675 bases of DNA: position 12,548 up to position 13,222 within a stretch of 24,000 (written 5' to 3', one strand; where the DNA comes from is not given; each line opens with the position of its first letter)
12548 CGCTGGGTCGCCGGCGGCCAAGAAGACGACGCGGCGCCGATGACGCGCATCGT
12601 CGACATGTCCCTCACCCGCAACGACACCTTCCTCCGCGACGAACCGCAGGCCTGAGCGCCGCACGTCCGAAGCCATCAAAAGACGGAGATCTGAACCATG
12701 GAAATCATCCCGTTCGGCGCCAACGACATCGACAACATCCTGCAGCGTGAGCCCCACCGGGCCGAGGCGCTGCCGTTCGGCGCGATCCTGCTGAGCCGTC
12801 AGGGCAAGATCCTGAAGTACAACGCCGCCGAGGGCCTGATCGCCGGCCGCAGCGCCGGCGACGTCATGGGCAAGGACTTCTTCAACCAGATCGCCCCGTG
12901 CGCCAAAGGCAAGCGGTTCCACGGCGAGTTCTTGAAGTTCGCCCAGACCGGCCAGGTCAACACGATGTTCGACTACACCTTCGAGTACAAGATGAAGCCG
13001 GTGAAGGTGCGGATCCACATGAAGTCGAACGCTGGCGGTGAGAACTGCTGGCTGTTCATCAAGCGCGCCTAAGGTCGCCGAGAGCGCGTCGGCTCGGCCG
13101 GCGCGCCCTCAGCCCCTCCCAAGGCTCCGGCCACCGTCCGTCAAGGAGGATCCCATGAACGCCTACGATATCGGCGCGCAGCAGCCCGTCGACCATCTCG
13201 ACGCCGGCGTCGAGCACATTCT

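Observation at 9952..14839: Complete PYP photoreceptor operon placed back-to-back with gvpA: candidate blue-light-to-buoyancy locus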

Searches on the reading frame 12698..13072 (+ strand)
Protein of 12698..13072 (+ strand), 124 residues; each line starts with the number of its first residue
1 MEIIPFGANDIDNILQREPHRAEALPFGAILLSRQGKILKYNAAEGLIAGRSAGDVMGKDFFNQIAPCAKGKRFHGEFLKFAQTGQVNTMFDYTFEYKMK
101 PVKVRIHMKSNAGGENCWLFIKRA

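Call 8: search_protein_families(library=pfam, proteins=[window:12698-13072:+], max_evalue=0.01)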
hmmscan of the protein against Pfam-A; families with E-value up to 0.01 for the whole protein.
window:12698-13072:+ (124 aa): 2 families
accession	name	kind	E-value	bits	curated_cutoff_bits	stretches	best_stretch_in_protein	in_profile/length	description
PF00989.32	PAS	-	7.5e-11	42.5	22.6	1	23-110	8-95/113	PAS fold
PF08448.16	PAS_4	-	2.7e-05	24.8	23.1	1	23-91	2-69/110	PAS fold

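Call 10: search_solved_structures(query=window:12698-13072:+, show_alignments=2)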
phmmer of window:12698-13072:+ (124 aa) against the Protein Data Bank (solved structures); distinct sequences matched with E-value up to 0.001: 33.
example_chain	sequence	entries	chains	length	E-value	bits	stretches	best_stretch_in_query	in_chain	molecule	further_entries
1kou_A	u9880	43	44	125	1.4e-35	125.6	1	1-123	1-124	PHOTOACTIVE YELLOW PROTEIN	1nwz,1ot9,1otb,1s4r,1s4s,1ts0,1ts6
1f98_A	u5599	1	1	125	1.4e-35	125.6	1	1-123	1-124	PHOTOACTIVE YELLOW PROTEIN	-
6umy_A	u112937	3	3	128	1.5e-35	125.4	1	1-123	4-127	Photoactive yellow protein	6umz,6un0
2kx6_A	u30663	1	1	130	1.6e-35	125.4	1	1-123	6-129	Photoactive yellow protein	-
1otd_A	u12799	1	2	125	2.7e-35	124.6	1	1-123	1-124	Photoactive yellow protein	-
1ot6_A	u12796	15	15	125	3.7e-35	124.2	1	1-123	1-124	Photoactive yellow protein | photoactive yellow protein, PYP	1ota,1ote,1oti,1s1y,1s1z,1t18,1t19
8e02_A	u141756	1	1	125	4.4e-35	124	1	1-123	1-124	Photoactive yellow protein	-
2d02_A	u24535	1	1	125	5.2e-35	123.7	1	1-123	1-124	Photoactive yellow protein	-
1f9i_A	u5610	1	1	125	5.2e-35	123.7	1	1-123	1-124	PHOTOACTIVE YELLOW PROTEIN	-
1d7e_A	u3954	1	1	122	8.5e-35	123.1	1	5-123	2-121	PHOTOACTIVE YELLOW PROTEIN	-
1gsv_A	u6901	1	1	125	9.9e-35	122.8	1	1-123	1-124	PHOTOACTIVE YELLOW PROTEIN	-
1gsw_A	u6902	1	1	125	9.9e-35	122.8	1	1-123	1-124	PHOTOACTIVE YELLOW PROTEIN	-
7spx_A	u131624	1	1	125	1.6e-34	122.1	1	1-123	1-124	Photoactive yellow protein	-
7spw_A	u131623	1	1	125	1.6e-34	122.1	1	1-123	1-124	Photoactive yellow protein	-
7sjj_A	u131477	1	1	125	1.6e-34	122.1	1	1-123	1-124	Photoactive yellow protein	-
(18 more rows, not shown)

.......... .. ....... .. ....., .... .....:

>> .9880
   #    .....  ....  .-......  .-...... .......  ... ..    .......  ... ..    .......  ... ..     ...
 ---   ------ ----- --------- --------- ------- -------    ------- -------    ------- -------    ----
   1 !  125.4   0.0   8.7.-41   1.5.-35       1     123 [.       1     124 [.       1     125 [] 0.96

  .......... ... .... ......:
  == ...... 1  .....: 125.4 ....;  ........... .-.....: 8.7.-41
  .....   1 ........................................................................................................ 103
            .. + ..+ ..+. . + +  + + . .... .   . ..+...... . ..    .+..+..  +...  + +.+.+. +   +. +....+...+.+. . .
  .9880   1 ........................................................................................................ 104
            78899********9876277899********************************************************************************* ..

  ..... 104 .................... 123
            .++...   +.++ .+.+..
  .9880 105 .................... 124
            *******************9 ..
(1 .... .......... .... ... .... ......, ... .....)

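Call 19: find_homologous_proteins(query=window:12698-13069:+, max_evalue=0.00001)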
Query window:12698-13069:+ (124 aa): 278 proteins with E <= 0.00001 among 282 candidates; the best 120 are listed.
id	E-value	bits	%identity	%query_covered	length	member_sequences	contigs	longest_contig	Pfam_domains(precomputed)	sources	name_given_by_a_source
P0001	1.3e-78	279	100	100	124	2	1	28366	PF00989.32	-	-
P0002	1.2e-71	257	90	100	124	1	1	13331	PF08448.17,PF00989.32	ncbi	-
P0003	3.8e-63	229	81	100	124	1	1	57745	PF08448.17,PF00989.32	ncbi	-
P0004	7.0e-62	225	80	100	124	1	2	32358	PF08448.17,PF00989.32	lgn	-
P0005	1.7e-61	224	77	99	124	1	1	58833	PF08448.17,PF00989.32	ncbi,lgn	ncbi:MAG: photoactive yellow protein [Parvularculaceae bacterium]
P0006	6.9e-61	222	78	100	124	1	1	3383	PF08448.17,PF00989.32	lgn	-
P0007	7.7e-61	222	74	100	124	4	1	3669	PF08448.17,PF00989.32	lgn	-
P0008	8.2e-61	222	81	100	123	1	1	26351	PF08448.17,PF00989.32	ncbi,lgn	ncbi:MAG: photoactive yellow protein [Pseudomonadota bacterium]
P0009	8.8e-61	222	74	100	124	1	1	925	PF00989.32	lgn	-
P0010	1.3e-60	221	77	100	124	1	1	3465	PF00989.32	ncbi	-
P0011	4.9e-60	219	77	100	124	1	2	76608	PF08448.17,PF00989.32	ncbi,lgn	-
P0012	5.1e-60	219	76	99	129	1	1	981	PF08448.17,PF00989.32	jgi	jgi:photoactive yellow protein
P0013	6.2e-60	219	75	99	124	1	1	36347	PF08448.17,PF00989.32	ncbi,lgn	ncbi:MAG: photoactive yellow protein [Pseudomonadota bacterium]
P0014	7.0e-60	219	77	100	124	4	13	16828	PF08448.17,PF00989.32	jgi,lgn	-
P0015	8.6e-60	218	76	99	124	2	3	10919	PF08448.17,PF00989.32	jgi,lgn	jgi:photoactive yellow protein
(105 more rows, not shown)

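Call 21: find_related_loci(query=A1, collection=genome_contigs, flank=10000)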
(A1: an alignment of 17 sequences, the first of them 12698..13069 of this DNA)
Query A1 (124 aa) in genome_contigs; peptide patterns used: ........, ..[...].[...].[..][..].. (x = any residue, [..] = any of these).
311 stretches matched a pattern; 205 encode a relative of the query (tblastn E <= 1e-3); the best 80 are kept; 80 distinct loci.
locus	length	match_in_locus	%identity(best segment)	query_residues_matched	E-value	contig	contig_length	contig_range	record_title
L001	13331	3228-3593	89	1-122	2e-74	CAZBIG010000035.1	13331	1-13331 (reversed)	MAG TPA_asm: uncultured Neomegalonema sp. isolate SRP128890_co1_203 genome assembly, contig: NODE_7027_length_13331_cov_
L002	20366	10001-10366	80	1-122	6e-67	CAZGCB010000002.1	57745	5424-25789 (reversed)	MAG TPA_asm: uncultured Caulobacterales bacterium isolate SRP128890_co1_68 genome assembly, contig: NODE_938_length_5774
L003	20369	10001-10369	77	1-123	4e-66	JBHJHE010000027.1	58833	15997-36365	MAG: Parvularculaceae bacterium isolate sb_S12C5395 S12Ck141_706728, whole genome shotgun sequence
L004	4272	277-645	81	1-124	5e-66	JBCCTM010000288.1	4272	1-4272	MAG: Pseudomonadota bacterium isolate P01_D01_bin.80 k141_3258572_length_4272_cov_13.0005, whole genome shotgun sequence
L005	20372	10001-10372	77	1-124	1e-65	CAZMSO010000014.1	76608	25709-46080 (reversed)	MAG TPA_asm: uncultured Caulobacterales bacterium isolate SRP128890_co1_161 genome assembly, contig: NODE_556_length_766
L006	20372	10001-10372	75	1-124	8e-65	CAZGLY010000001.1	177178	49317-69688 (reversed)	MAG TPA_asm: uncultured Caulobacterales bacterium isolate SRP128890_co1_92 genome assembly, contig: NODE_80_length_17717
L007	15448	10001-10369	75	1-123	7e-65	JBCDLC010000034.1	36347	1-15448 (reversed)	MAG: Pseudomonadota bacterium isolate P01_H01_bin.76 k141_643161_length_36347_cov_58.8131, whole genome shotgun sequence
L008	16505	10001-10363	80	1-122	1e-64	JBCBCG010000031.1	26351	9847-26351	MAG: Pseudomonadota bacterium isolate J06592_6 NODE_31_length_26351_cov_4.871546, whole genome shotgun sequence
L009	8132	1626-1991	75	1-122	2e-64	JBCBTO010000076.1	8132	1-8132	MAG: Pseudomonadota bacterium isolate J06639_12 NODE_76_length_8132_cov_4.992179, whole genome shotgun sequence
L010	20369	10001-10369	76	1-123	5e-64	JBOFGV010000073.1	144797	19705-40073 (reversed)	MAG: Beijerinckiaceae bacterium isolate WFFMC_MAG_063 k139_2012946_flag=0_multi=8.0604_len=144797, whole genome shotgun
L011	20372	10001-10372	73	1-124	3e-64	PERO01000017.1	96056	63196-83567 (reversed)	MAG: Methylobacterium sp. isolate DS2.3.33 DS2_1000122_96056, whole genome shotgun sequence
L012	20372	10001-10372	75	1-124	8e-64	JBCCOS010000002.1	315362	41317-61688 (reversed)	MAG: Pseudomonadota bacterium isolate P01_D01_bin.11 k141_1272184_length_315362_cov_26.9235, whole genome shotgun sequen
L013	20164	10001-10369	73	1-123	5e-63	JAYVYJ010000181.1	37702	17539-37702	MAG: Hyphomicrobiales bacterium isolate GL85_UP_concoct_52 GL85_UP_concoct_52_180, whole genome shotgun sequence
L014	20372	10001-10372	73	1-124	1e-61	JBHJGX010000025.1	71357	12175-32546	MAG: Paracoccaceae bacterium isolate sb_S10C3901 S10Ck141_47033, whole genome shotgun sequence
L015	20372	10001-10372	73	1-124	3e-61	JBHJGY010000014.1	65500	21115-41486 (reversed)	MAG: Pikeienuella sp. isolate sb_S10C5069 S10Ck141_558895, whole genome shotgun sequence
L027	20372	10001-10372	70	1-124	8e-60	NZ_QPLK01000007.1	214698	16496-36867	Rhodovulum sp. 12E13 Scaffold7, whole genome shotgun sequence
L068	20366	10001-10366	68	1-122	6e-57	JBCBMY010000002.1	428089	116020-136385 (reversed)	MAG: Pseudomonadota bacterium isolate J06630_6 k141_455354_length_428089_cov_41.0620, whole genome shotgun sequence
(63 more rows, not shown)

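Call 48: search_protein_families(library=ncbifam, proteins=[window:12698-13072:+], max_evalue=0.1)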
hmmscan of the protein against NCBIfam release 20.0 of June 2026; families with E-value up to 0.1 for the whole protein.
window:12698-13072:+ (124 aa): 2 families
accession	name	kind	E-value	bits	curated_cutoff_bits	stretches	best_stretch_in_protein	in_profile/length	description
TIGR02373.1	photo_yellow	equivalog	1.4e-52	177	143.05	1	2-124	1-124/124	photoactive yellow protein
TIGR00229.1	sensory_box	domain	0.067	13.3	22.9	1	23-87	12-74/126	PAS domain S-box protein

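Call 60: find_encoding_contigs(protein=window:12698-13072:+, flank=10000, max_places=3)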
Protein window:12698-13072:+ (124 aa): 1 contig read that carries it; 1 place shown.
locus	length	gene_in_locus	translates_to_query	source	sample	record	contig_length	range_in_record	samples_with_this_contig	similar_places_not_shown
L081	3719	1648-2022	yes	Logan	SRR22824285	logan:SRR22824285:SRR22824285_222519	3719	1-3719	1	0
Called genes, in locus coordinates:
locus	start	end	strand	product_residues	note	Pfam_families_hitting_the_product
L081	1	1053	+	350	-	?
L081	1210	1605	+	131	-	-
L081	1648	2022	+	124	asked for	PF00989:PAS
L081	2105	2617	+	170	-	-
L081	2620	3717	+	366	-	?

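Call 86: search_protein_families(library=pfam, proteins=[L027:1586-3982:-, L027:5606-7297:+, L027:7315-8748:+, L027:13149-14357:+, L027:14455-16857:+, L027:17082-18347:-, L068:7544-8311:+, L068:12821-13786:+, L068:14510-15520:+, L068:15901-17292:+], max_evalue=0.0001)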
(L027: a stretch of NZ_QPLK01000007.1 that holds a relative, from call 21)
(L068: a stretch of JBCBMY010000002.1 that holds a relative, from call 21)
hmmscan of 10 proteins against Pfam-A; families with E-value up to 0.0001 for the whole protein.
L027:1586-3982:- (798 aa): 3 families
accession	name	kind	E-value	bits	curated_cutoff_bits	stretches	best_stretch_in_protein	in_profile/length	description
PF13704.12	Glyco_tranf_2_4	-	4e-45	152.7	27.5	2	483-583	1-98/98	Glycosyl transferase family 2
PF01697.33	Glyco_transf_92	-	1.4e-15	58.1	23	2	480-650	8-189/249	Glycosyltransferase family 92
PF00535.33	Glycos_transf_2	-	6.3e-06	26.7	23.3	0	93-203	28-129/168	Glycosyl transferase family 2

L027:5606-7297:+ (563 aa): 3 families
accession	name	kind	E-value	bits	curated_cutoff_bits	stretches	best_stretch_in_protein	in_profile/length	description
PF01262.27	AlaDh_PNT_C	-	8.1e-65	218.7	23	1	180-410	1-213/214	Alanine dehydrogenase/PNT, C-terminal domain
PF05222.21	AlaDh_PNT_N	-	5.7e-49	166.3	30.4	1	43-176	3-136/136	Alanine dehydrogenase/PNT, N-terminal domain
PF12769.12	PNTB_4TM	-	4.8e-32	110.7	26.2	1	479-562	1-85/85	4TM region of pyridine nucleotide transhydrogenase, mitoch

L027:7315-8748:+ (477 aa): 1 family
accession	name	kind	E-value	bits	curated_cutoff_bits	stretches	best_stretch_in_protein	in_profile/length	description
PF02233.22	PNTB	-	2e-187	624.1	31.7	1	8-474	3-455/456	NAD(P) transhydrogenase beta subunit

L027:13149-14357:+ (402 aa): 2 families
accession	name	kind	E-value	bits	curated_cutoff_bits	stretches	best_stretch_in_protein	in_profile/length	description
PF01189.24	Methyltr_RsmB-F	-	3.4e-25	89.3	27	1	225-362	11-157/199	16S rRNA methyltransferase RsmB/F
PF22458.1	RsmF-B_ferredox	-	3.2e-10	40.4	27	1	120-188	1-69/74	Methyltr_RsmF/B-like, ferredoxin-like domain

L027:14455-16857:+ (800 aa): 6 families
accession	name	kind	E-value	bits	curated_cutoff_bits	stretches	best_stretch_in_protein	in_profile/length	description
PF02518.31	HATPase_c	-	6e-28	97.9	26.4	1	538-658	2-109/111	Histidine kinase-, DNA gyrase B-, and HSP90-like ATPase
PF00072.30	Response_reg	-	1.1e-18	67.8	30.2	1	684-795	1-110/111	Response regulator receiver domain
PF00512.31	HisKA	-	3.7e-09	36.9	26.9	1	432-494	3-64/66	His Kinase A (phospho-acceptor) domain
PF13188.13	PAS_8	-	5.2e-09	36.1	21.8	0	311-356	6-50/65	PAS domain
PF00989.32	PAS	-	3.8e-07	30.6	22.6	0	80-152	4-77/113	PAS fold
PF08448.16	PAS_4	-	4.4e-05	24.1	23.1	0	312-416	1-109/110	PAS fold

L027:17082-18347:- (421 aa): 1 family
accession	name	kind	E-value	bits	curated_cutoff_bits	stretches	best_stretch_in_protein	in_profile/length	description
PF00579.31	tRNA-synt_1b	-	5.5e-73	246.3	21.1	1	35-329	4-292/292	tRNA synthetases class I (W and Y)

L068:7544-8311:+ (255 aa): 5 families
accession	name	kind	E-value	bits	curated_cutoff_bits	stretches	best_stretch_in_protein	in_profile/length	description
PF00106.31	adh_short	-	5.6e-48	163.5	26.6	1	4-187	1-187/195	short chain dehydrogenase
PF13561.12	adh_short_C2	-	5e-46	157.6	27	1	11-248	1-233/236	Enoyl-(Acyl carrier protein) reductase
PF08659.16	KR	-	1.5e-09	38.4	22.6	1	6-160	3-160/180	KR domain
PF01370.27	Epimerase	-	1.3e-08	35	20.9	1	6-230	1-223/240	NAD dependent epimerase/dehydratase family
PF23441.1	SDR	-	1.2e-07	31.8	27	1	5-195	9-207/258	SDR-like rossmann domain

L068:12821-13786:+ (321 aa): 1 family
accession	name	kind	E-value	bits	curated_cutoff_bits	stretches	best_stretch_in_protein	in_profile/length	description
PF05681.19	Fumerase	-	1.6e-64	218.3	25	1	10-284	3-269/270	Fumarate hydratase (Fumerase)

L068:14510-15520:+ (336 aa): 1 family
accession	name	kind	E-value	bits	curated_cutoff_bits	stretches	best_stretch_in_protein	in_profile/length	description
PF00892.27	EamA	-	2.6e-20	73.5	28.2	1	20-151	2-133/135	EamA-like transporter family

L068:15901-17292:+ (463 aa): 7 families
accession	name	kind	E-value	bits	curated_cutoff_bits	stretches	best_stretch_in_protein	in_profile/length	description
PF06745.19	ATPase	-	1.9e-16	60.6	26.6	1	77-145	3-72/231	KaiC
PF13481.12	AAA_25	-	1.7e-15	57.6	27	1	79-225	19-195/195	AAA domain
PF18073.7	Zn_ribbon_LapB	-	8.3e-11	41.8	25.7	1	13-40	1-28/28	Rubredoxin metal binding domain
PF13541.12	ChlI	-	1.3e-08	35.2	27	1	359-430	47-119/121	Subunit ChlI of Mg-chelatase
PF03796.21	DnaB_C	-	3.8e-05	23.6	27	0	77-139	4-66/255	DnaB-like helicase C terminal domain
PF13401.12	AAA_22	-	5.7e-05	23.9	27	0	95-219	7-123/130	AAA domain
PF13191.12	AAA_16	-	7.7e-05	23.7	32.6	1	83-216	17-136/167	AAA ATPase domain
